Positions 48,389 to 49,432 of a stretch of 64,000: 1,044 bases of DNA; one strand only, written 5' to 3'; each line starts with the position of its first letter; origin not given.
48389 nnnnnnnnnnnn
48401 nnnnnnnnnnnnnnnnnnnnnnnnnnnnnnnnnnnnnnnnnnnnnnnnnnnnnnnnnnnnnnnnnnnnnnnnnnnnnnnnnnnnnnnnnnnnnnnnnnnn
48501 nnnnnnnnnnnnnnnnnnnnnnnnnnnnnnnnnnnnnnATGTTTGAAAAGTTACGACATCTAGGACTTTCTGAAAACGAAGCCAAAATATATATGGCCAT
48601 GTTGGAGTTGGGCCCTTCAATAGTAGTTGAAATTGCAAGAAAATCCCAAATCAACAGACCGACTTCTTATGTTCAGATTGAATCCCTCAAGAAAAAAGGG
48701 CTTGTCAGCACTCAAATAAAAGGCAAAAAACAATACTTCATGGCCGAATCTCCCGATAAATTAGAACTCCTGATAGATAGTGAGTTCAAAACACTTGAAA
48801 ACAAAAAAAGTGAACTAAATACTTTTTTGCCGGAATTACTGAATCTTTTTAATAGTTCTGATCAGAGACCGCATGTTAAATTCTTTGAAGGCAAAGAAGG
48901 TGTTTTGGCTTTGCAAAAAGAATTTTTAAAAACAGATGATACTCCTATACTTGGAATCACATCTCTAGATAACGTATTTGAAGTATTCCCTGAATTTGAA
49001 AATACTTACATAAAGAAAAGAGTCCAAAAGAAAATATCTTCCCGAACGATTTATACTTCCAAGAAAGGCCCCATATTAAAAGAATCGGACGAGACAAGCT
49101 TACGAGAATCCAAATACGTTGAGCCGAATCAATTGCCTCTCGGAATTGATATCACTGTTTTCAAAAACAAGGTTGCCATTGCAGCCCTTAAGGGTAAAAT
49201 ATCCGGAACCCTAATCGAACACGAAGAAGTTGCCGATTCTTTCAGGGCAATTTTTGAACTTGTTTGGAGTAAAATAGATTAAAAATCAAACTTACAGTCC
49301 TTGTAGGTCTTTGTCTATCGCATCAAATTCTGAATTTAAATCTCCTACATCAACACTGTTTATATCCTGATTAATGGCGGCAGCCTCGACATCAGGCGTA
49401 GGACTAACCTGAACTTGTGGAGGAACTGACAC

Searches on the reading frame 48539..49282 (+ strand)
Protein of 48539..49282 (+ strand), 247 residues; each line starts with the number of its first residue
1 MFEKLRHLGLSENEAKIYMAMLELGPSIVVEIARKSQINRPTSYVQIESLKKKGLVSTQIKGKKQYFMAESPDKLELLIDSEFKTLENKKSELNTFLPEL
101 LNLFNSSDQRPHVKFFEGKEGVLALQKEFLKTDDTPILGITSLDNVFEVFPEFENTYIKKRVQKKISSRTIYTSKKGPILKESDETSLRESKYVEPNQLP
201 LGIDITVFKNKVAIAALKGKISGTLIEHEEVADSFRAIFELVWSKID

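Call 12: search_protein_families(library=pfam, proteins=[window:48539-49282:+], max_evalue=0.01)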
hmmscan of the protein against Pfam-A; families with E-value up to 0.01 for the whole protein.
window:48539-49282:+ (247 aa): 1 family
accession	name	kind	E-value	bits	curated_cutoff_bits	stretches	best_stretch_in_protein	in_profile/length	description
PF01978.25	TrmB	-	1e-14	54.6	25.6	1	5-67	1-63/68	Sugar-specific transcriptional regulator TrmB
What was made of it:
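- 48539..49282 (+): TrmB-like regulator gene (247 aa), TrmBL2-like in architecture. Pfam TrmB HTH, E = 1e-14 (call 12).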

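Call 13: find_homologous_proteins(query=window:48539-49279:+)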
Query window:48539-49279:+ (247 aa): 329 proteins with E <= 0.001 among 1017 candidates; the best 120 are listed.
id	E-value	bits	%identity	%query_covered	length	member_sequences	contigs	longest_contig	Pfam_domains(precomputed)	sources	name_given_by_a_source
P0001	1.7e-152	523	100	100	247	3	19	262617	PF01978.26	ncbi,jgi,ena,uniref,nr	ncbi:MAG: hypothetical protein A2915_03515 [Candidatus Yanofskybacteria bacterium RIFCSPLOWO2_01_FUL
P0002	2.5e-135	467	86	100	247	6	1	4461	PF01978.26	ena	-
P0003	1.5e-134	465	86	100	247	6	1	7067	PF01978.26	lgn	-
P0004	3.7e-134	463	87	100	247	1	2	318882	PF01978.26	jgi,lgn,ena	jgi:sugar-specific transcriptional regulator TrmB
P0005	3.7e-134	463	85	100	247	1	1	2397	PF01978.26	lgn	-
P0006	1.5e-133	461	85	100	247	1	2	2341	PF01978.26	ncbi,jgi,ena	-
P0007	2.7e-133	460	85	100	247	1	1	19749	PF01978.26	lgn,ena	-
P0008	6.4e-133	459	85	100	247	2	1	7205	PF01978.26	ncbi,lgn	-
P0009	2.0e-132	458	84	100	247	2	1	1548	PF01978.26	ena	-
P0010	3.3e-131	454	84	100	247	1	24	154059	PF01978.26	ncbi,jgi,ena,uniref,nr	ncbi:MAG: hypothetical protein A3J47_01175 [Candidatus Yanofskybacteria bacterium RIFCSPHIGHO2_02_FU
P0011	3.6e-131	453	83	100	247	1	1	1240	PF01978.26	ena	-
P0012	6.7e-131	453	83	100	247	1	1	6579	PF01978.26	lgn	-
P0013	1.0e-130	452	83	100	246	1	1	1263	PF01978.26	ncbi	-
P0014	3.6e-130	450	85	100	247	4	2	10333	PF01978.26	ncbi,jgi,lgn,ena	-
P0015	4.3e-130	450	83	100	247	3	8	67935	PF01978.26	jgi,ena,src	-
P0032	1.6e-118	412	76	100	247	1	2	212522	PF01978.26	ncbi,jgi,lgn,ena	-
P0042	2.6e-88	313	59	100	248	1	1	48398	PF01978.26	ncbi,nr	ncbi:MAG: hypothetical protein HYT62_01920 [Candidatus Yanofskybacteria bacterium]|nr:hypothetical p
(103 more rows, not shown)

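Call 14: find_encoding_contigs(protein=P0004, flank=4000, max_places=2)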
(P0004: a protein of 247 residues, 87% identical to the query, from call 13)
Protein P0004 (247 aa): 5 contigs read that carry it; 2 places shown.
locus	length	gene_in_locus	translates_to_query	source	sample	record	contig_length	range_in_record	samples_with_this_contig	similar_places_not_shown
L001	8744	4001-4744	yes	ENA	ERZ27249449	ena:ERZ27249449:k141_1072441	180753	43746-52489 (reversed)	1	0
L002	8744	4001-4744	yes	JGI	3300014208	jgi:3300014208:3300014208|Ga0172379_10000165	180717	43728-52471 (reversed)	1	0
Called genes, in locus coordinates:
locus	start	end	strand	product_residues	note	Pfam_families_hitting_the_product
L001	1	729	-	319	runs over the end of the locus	PF18920:DUF5671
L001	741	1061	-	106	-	PF01588:tRNA_bind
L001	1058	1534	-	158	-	PF00383:dCMP_cyt_deam_1, PF14437:MafB19-deam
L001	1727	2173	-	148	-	-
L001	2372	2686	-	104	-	-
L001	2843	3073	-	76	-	-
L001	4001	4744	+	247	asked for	PF01978:TrmB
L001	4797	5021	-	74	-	-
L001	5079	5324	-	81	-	-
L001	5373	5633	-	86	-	-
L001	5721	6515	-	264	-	PF01442:Apolipoprotein (weak)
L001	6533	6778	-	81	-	-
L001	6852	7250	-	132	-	-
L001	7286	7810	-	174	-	-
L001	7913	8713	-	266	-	-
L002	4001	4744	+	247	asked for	PF01978:TrmB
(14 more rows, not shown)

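Call 15: find_encoding_contigs(protein=P0010, flank=4000, max_places=2)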
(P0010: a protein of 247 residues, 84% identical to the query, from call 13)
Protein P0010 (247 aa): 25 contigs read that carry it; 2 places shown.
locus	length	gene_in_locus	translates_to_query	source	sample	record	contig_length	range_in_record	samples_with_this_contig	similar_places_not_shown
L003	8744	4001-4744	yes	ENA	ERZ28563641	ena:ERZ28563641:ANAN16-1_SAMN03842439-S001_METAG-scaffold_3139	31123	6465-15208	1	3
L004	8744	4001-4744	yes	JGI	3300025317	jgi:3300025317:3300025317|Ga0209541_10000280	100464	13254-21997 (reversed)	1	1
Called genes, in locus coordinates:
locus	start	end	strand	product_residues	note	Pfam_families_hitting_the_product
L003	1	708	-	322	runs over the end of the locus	PF18920:DUF5671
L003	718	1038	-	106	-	PF01588:tRNA_bind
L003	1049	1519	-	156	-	PF00383:dCMP_cyt_deam_1, PF14437:MafB19-deam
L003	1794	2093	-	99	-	-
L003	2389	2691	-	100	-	-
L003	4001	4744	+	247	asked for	PF01978:TrmB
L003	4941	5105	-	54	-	-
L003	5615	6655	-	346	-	PF00154:RecA_N, PF06745:ATPase (weak), PF08423:Rad51, PF13481:AAA_25 (faint), PF27531:MT3502_N (weak), PF01637:ATPase_2 (weak), PF21096:RecA_C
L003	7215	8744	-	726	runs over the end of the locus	PF13491:FtsK_4TM (weak), PF17854:FtsK_alpha, PF01580:FtsK_SpoIIIE, PF09397:FtsK_gamma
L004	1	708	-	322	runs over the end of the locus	PF18920:DUF5671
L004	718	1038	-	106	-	PF01588:tRNA_bind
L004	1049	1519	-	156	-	PF00383:dCMP_cyt_deam_1, PF14437:MafB19-deam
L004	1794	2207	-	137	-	-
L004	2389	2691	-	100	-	-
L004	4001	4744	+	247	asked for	PF01978:TrmB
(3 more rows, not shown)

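Call 16: find_encoding_contigs(protein=P0032, flank=4000, max_places=2)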
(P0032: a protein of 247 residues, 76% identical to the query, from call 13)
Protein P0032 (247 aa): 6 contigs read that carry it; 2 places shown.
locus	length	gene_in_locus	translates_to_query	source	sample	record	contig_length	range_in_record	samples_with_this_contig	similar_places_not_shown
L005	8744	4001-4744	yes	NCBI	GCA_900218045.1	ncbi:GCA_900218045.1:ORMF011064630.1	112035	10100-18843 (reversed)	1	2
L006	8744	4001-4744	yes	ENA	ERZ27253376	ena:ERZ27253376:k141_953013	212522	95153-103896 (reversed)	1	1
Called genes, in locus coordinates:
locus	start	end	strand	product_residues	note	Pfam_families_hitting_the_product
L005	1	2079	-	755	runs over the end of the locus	PF01743:PolyA_pol, PF12627:PolyA_pol_RNAbd, PF01966:HD (weak), PF13735:tRNA_NucTran2_2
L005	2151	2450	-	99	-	-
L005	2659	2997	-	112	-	-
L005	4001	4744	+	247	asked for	PF01978:TrmB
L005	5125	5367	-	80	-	-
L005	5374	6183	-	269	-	PF01442:Apolipoprotein (weak)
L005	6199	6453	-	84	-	-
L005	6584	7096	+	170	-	PF02517:Rce1-like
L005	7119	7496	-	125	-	-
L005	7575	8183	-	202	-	-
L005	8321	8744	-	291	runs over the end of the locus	PF04536:TPM_phosphatase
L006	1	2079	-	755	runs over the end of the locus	PF01743:PolyA_pol, PF12627:PolyA_pol_RNAbd, PF01966:HD (weak), PF13735:tRNA_NucTran2_2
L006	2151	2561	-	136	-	-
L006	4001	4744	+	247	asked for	PF01978:TrmB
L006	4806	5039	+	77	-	-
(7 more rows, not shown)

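Call 17: find_encoding_contigs(protein=P0042, flank=4000, max_places=2)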
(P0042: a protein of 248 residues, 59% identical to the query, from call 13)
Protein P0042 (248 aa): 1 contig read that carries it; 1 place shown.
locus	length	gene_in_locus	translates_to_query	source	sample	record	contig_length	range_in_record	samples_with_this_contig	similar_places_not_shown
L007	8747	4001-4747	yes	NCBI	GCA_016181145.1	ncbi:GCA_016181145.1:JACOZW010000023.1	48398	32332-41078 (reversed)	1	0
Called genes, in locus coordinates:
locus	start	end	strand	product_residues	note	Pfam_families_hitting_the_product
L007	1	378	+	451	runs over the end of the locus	PF02874:ATP-synt_ab_N, PF00006:ATP-synt_ab, PF22919:ATP-synt_VA_C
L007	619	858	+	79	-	PF02823:ATP-synt_DE_N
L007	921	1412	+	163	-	PF20393:Pro_CA_2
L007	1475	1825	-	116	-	-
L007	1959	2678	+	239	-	PF20260:PUA_4, PF04452:Methyltrans_RNA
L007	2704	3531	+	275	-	PF01442:Apolipoprotein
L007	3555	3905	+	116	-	-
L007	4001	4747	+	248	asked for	PF01978:TrmB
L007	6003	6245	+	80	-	-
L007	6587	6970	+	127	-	-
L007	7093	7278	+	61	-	-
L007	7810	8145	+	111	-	PF00383:dCMP_cyt_deam_1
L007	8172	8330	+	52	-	-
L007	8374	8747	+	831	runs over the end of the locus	PF01743:PolyA_pol, PF12627:PolyA_pol_RNAbd, PF01966:HD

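Call 22: find_related_loci(query=A1, collection=genome_contigs, flank=4000)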
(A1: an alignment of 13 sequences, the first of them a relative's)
Query A1 (247 aa) in genome_contigs; peptide patterns used: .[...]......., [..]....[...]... (x = any residue, [..] = any of these).
93 stretches matched a pattern; 89 encode a relative of the query (tblastn E <= 1e-3); the best 80 are kept; 80 distinct loci.
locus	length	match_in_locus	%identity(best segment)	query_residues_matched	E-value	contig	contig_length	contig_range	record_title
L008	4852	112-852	87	1-247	7e-146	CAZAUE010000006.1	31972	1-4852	MAG TPA_asm: uncultured Candidatus Saccharibacteria bacterium isolate SRP050083_co1_186 genome assembly, contig: NODE_48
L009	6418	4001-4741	85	1-247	8e-143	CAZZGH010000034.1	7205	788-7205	MAG TPA_asm: uncultured Candidatus Saccharibacteria bacterium isolate binchicken_co38_350 genome assembly, contig: NODE_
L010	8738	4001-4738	59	1-246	2e-96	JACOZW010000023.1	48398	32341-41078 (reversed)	MAG: Candidatus Yanofskybacteria bacterium isolate NC_groundwater_215_Ag_S-0.1um_42_10 S4_GD2017_2_S1_scaffold_459, whol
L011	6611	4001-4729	60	4-246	8e-96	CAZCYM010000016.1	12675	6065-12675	MAG TPA_asm: uncultured Candidatus Saccharibacteria bacterium isolate binchicken_co38_519 genome assembly, contig: NODE_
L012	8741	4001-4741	54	1-247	5e-94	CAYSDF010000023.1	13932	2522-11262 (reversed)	MAG TPA_asm: uncultured Candidatus Saccharibacteria bacterium isolate SRP193066_co2_10 genome assembly, contig: NODE_231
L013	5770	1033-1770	56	1-244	4e-93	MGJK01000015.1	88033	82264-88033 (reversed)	MAG: Candidatus Yanofskybacteria bacterium RIFCSPHIGHO2_01_FULL_44_24 rifcsphigho2_01_scaffold_489, whole genome shotgun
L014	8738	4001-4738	57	1-246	4e-92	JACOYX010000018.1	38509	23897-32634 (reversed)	MAG: Candidatus Sungiibacteriota bacterium isolate NC_groundwater_190_Ag_S-0.1um_45_12 S4_GD2017_2_S1_scaffold_746, whol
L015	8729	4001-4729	56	1-243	2e-91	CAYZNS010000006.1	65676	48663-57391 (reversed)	MAG TPA_asm: uncultured Candidatus Saccharibacteria bacterium isolate binchicken_co21_230 genome assembly, contig: NODE_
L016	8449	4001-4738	56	1-246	1e-90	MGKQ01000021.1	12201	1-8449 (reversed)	MAG: Candidatus Yanofskybacteria bacterium RIFCSPLOWO2_02_FULL_41_13 rifcsplowo2_02_scaffold_8046, whole genome shotgun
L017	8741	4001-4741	54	1-247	3e-88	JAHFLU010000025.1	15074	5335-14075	MAG: bacterium isolate nzgw440 NODE_2486_length_15075_cov_5.004614, whole genome shotgun sequence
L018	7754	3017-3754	51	1-246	8e-87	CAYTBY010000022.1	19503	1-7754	MAG TPA_asm: uncultured Candidatus Saccharibacteria bacterium isolate SRP178908_co1_2 genome assembly, contig: NODE_1781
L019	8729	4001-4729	51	4-246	7e-85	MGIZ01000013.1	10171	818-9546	MAG: Candidatus Yanofskybacteria bacterium RIFCSPHIGHO2_01_FULL_39_8b rifcsphigho2_01_scaffold_19230, whole genome shotg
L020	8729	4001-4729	53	1-243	2e-84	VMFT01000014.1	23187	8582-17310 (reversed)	MAG: Parcubacteria group bacterium Gr01-1014_29 G01um101429_scaffold_619, whole genome shotgun sequence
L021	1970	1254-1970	53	5-242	1e-87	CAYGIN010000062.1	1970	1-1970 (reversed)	MAG TPA_asm: uncultured Candidatus Saccharibacteria bacterium isolate ERP113451_co1_187 genome assembly, contig: NODE_10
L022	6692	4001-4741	53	1-247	6e-84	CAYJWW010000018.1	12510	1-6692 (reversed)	MAG TPA_asm: uncultured Candidatus Saccharibacteria bacterium isolate ERP125453_co1_514 genome assembly, contig: NODE_55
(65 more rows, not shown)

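Call 23: find_related_loci(query=A1, collection=metagenome_contigs, flank=4000)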
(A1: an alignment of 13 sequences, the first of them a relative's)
Query A1 (247 aa) in metagenome_contigs; peptide patterns used: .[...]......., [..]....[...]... (x = any residue, [..] = any of these).
199 stretches matched a pattern; 190 encode a relative of the query (tblastn E <= 1e-3); the best 80 are kept; 80 distinct loci.
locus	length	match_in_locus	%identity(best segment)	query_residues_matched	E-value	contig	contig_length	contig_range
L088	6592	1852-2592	87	1-247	2e-145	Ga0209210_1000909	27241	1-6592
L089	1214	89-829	87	1-247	5e-159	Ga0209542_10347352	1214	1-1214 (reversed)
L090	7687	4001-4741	87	1-247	2e-144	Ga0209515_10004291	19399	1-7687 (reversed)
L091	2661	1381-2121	85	1-247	1e-151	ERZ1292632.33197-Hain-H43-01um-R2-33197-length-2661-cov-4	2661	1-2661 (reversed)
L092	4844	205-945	85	1-247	1e-145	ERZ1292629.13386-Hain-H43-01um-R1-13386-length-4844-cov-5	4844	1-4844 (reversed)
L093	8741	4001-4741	84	1-247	7e-141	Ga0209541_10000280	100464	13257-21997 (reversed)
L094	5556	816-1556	84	1-247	5e-141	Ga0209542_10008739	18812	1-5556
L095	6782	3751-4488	85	1-246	3e-140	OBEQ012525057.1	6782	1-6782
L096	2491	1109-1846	85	1-246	4e-148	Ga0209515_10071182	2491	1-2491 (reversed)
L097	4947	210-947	83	1-246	2e-139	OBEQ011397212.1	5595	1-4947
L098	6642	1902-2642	81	1-247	6e-136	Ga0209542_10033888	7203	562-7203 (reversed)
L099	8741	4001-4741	76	1-247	5e-128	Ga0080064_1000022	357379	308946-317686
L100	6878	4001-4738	78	1-246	5e-127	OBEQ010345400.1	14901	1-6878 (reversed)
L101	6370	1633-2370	78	1-246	5e-127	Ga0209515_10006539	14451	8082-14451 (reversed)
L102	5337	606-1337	77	3-246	4e-126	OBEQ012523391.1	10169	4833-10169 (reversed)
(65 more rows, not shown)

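Call 32: search_protein_families(library=phrogs, proteins=[window:48539-49282:+], max_evalue=0.01)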
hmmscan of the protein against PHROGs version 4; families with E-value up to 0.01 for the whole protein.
window:48539-49282:+ (247 aa): 1 family
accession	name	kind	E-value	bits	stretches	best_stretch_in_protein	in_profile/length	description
phrog_17886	-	unknown function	0.0018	19.2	1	62-130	18-85/164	-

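Call 33: search_protein_families(library=ncbifam, proteins=[window:48539-49282:+], max_evalue=0.01)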
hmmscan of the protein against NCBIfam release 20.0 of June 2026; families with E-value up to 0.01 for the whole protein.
window:48539-49282:+ (247 aa): 8 families
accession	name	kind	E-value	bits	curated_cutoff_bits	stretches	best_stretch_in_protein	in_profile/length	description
NF040851.1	tran_reg_TrmB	equivalog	1.3e-08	34.4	600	1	3-141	9-139/338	HTH-type sugar-sensing transcriptional regulator TrmB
NF047390.1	TransRegTrmBL1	equivalog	4.7e-07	29.1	650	1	2-73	7-77/341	HTH-type sugar sensing transcriptional regulator TrmBL1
TIGR01884.1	cas_HTH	subfamily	1.3e-05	24.7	60.2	1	9-64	139-195/202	CRISPR-associated CARF protein Csa3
NF041141.1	tran_reg_TrmBL2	equivalog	0.00011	21.8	530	1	6-82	12-88/264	HTH-type transcriptional regulator TrmBL2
NF047392.1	TransRegTrmBHalo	equivalog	0.00016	20.8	500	1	7-59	15-67/349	HTH-type sugar sensing transcriptional regulator TrmB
NF033788.1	HTH_metalloreg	subfamily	0.00064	19.5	55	1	16-75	15-74/77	metalloregulator ArsR/SmtB family transcription factor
NF053756.1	MreA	equivalog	0.0044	16.8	100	1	2-65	7-70/110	MreA family transcriptional regulator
NF053606.1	Sta1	subfamily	0.0078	16.3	80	0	9-66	17-79/100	Sta1 family transcriptional regulator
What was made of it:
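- On TrmB family regulator (the neighbouring protein): NCBIfam TrmB equivalog models score 21-34 bits against cut-offs of 500-650 (call 33).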

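Call 54: find_encoding_contigs(protein=P0001, flank=2500, max_places=8)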
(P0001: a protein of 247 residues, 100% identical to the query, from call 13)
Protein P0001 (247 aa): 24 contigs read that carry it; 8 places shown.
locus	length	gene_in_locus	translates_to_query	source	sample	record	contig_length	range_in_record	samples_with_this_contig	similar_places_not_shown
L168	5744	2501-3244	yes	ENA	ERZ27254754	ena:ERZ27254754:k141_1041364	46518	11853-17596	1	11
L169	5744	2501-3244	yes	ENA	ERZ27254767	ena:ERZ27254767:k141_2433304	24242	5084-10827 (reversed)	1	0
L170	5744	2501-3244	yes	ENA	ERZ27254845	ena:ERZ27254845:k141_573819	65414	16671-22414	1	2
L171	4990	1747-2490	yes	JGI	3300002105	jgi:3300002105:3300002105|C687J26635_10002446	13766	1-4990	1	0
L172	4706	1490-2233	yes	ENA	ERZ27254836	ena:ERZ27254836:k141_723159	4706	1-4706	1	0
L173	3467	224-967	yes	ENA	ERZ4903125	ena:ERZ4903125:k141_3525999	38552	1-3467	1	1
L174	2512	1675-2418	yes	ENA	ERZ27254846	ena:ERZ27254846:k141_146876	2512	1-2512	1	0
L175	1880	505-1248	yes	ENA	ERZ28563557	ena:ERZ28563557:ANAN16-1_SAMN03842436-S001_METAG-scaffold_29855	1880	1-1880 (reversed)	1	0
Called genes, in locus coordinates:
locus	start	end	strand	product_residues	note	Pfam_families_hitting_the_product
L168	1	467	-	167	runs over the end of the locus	PF00383:dCMP_cyt_deam_1, PF14437:MafB19-deam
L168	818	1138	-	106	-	-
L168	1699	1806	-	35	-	-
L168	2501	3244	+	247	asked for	PF01978:TrmB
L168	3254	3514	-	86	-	-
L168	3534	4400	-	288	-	PF01442:Apolipoprotein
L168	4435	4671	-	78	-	-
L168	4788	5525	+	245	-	PF03009:GDPD (faint)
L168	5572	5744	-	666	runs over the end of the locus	PF03030:H_PPase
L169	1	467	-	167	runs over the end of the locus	PF00383:dCMP_cyt_deam_1, PF14437:MafB19-deam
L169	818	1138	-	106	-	-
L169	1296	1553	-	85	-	-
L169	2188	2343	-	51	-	-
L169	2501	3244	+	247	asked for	PF01978:TrmB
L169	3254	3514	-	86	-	-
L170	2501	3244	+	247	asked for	PF01978:TrmB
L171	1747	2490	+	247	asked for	PF01978:TrmB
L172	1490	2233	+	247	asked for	PF01978:TrmB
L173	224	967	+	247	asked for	PF01978:TrmB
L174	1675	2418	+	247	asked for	PF01978:TrmB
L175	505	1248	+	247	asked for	PF01978:TrmB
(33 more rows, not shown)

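Call 74: predict_structure(alignment_id=A1)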
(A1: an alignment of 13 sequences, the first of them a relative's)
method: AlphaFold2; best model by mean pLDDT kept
length: 247 residues; sequences in the alignment: 13
mean_pLDDT: 77.7   pTM: 0.53
mean pLDDT of the five models: 77.7, 75.5, 72.3, 67.7, 63.3
residues with pLDDT >= 90: 39; 70-90: 143; 50-70: 64; < 50: 1
segments of 3 or more residues with pLDDT < 50: none
pLDDT, mean of each block of 10 residues (from residue 1): 68 73 69 58 65 76 72 74 75 72 61 86 83 81 87 78 87 84 68 85 85 88 90 91 86
secondary structure, 60 per line:
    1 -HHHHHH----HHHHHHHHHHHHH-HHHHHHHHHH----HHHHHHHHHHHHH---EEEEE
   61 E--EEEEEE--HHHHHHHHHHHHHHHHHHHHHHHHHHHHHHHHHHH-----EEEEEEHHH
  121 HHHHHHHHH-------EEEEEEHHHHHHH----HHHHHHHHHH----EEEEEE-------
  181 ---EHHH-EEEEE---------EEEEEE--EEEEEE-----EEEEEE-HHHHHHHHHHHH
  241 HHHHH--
elements in order: H2-7 H12-24 H26-35 H40-52 E56-61 E64-69 H72-106 E112-117 H118-129 E137-142 H143-149 H154-163 E168-173 E189-193 E203-208 E211-216 E222-227 H229-245

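Call 77: fold_search(model_id=the predicted structure, library=pdb)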
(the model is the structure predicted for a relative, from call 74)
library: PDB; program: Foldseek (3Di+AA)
matches with E <= 10: 1221; with E <= 0.001: 16
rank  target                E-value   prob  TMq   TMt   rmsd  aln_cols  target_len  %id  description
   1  5bpd_D                3.7e-12  1.00  0.40  0.38  17.7       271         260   20  Structure of TrmBL2, an archaeal chromatin protein, shows a novel mode of DNA binding. (released 2015-09-02)
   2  5bpd_C                5.4e-12  1.00  0.41  0.39  17.8       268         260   20  Structure of TrmBL2, an archaeal chromatin protein, shows a novel mode of DNA binding. (released 2015-09-02)
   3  5bpi_D                5.7e-12  1.00  0.40  0.39  17.9       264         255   22  Structure of TrmBL2, an archaeal chromatin protein, shows a novel mode of DNA binding. (released 2015-09-02)
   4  5bqt_A                6.1e-12  1.00  0.42  0.40  23.5       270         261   19  Structure of TrmBL2, an archaeal chromatin protein, shows a novel mode of DNA binding. (released 2015-09-02)
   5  5box_A                1.3e-11  1.00  0.41  0.38  24.5       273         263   21  Structure of TrmBL2, an archaeal chromatin protein, shows a novel mode of DNA binding. (released 2015-09-02)
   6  5bpi_C                2.8e-11  1.00  0.40  0.39  17.7       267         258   21  Structure of TrmBL2, an archaeal chromatin protein, shows a novel mode of DNA binding. (released 2015-09-02)
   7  5bqt_B                5.8e-10  1.00  0.41  0.40  23.2       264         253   22  Structure of TrmBL2, an archaeal chromatin protein, shows a novel mode of DNA binding. (released 2015-09-02)
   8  3qph_A                3.4e-09  1.00  0.37  0.28  17.1       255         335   16  The three-dimensional structure of TrmB, a global transcriptional regulator of the hyperthermophilic archaeon Pyrococc (released 2012-05-30)
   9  6ehi_A                2.2e-05  1.00  0.44  0.65   4.9       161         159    8  NucT from Helicobacter pylori (released 2018-01-17)
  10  4ggj                  2.9e-05  1.00  0.35  0.50   6.0       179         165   11  Crystal structure of Zucchini from mouse (mZuc / PLD6 / MitoPLD) (released 2012-10-10)
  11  4ggk                  5.0e-05  1.00  0.35  0.50   5.8       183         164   12  Crystal structure of Zucchini from mouse (mZuc / PLD6 / MitoPLD) bound to tungstate (released 2012-10-10)
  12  2f5t_X                1.3e-04  1.00  0.36  0.38   4.1       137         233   11  Crystal Structure of the sugar binding domain of the archaeal transcriptional regulator TrmB (released 2006-02-21)
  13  6ehi_B                1.6e-04  1.00  0.40  0.59   5.7       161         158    7  NucT from Helicobacter pylori (released 2018-01-17)
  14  6ehi_D                1.8e-04  1.00  0.40  0.58   5.5       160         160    8  NucT from Helicobacter pylori (released 2018-01-17)
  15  4urj_B                5.6e-04  1.00  0.37  0.50   6.1       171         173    9  Crystal structure of human BJ-TSA-9 (released 2014-10-01)
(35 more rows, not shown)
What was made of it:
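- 48539..49282 (+): The AF2 model (pLDDT 78) matches TrmBL2 5bpd (E = 4e-12) and TrmB 3qph (calls 74, 77).
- On TrmB family regulator (the neighbouring protein): The AF2 model (pLDDT 78, call 74) matches TrmBL2 5bpd (E = 4e-12) and TrmB 3qph (E = 3e-9) best (call 77).
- Closest known: TrmB / TrmBL2 regulators with palindromic operators. Same: The neighbouring protein has the TrmB HTH and a TrmBL2-like fold (calls 12, 77).
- The TrmB assignment of the protein holds (calls 12, 77).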

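Call 78: search_protein_families(library=padloc, proteins=[window:48539-49282:+], max_evalue=0.01)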
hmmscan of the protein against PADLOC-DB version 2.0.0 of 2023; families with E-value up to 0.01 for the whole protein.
window:48539-49282:+ (247 aa): 9 families
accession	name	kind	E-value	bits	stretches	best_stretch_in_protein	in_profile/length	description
PDLC01268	CasR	-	3.7e-06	25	1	6-66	118-174/179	"CAS-I,CAS-II,CAS-III,CAS-IV,CAS-V,CAS-VI; associated_signaling"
PDLC01044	Csa3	-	4.2e-06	24.8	1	9-61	133-183/194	Type I-A associated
PDLC01434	CasR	-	8.8e-06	23.7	1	9-65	125-180/191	"CAS-I,CAS-II,CAS-III,CAS-IV,CAS-V,CAS-VI; associated_signaling"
PDLC01858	CARF3--CARF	-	8.8e-05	20.5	1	4-72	136-200/204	-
PDLC01438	Csa3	-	0.00026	19.1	1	11-91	147-218/305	"CAS-I,CAS-II,CAS-III,CAS-IV,CAS-V,CAS-VI; associated_signaling"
PDLC01849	CARF3--CARF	-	0.00079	17.2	1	8-58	134-183/197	-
PDLC01852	CARF3--CARF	-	0.00094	17.2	1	10-67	141-198/208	-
PDLC01850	CARF3--CARF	-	0.0045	14.9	1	9-63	142-196/209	-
PDLC01867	CARF3--CARF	-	0.0087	14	0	9-65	140-195/200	-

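Call 85: find_related_loci(query=A1, collection=viral_contigs, flank=3000)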
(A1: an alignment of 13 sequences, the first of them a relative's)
Query A1 (247 aa) in viral_contigs; peptide patterns used: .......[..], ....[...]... (x = any residue, [..] = any of these).
6 stretches matched a pattern, but none encodes a relative of the query by tblastn (E <= 1e-3).
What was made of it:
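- Tried and rejected: Phage or mobile origin: no TrmB-like relative in IMG/VR (call 85).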
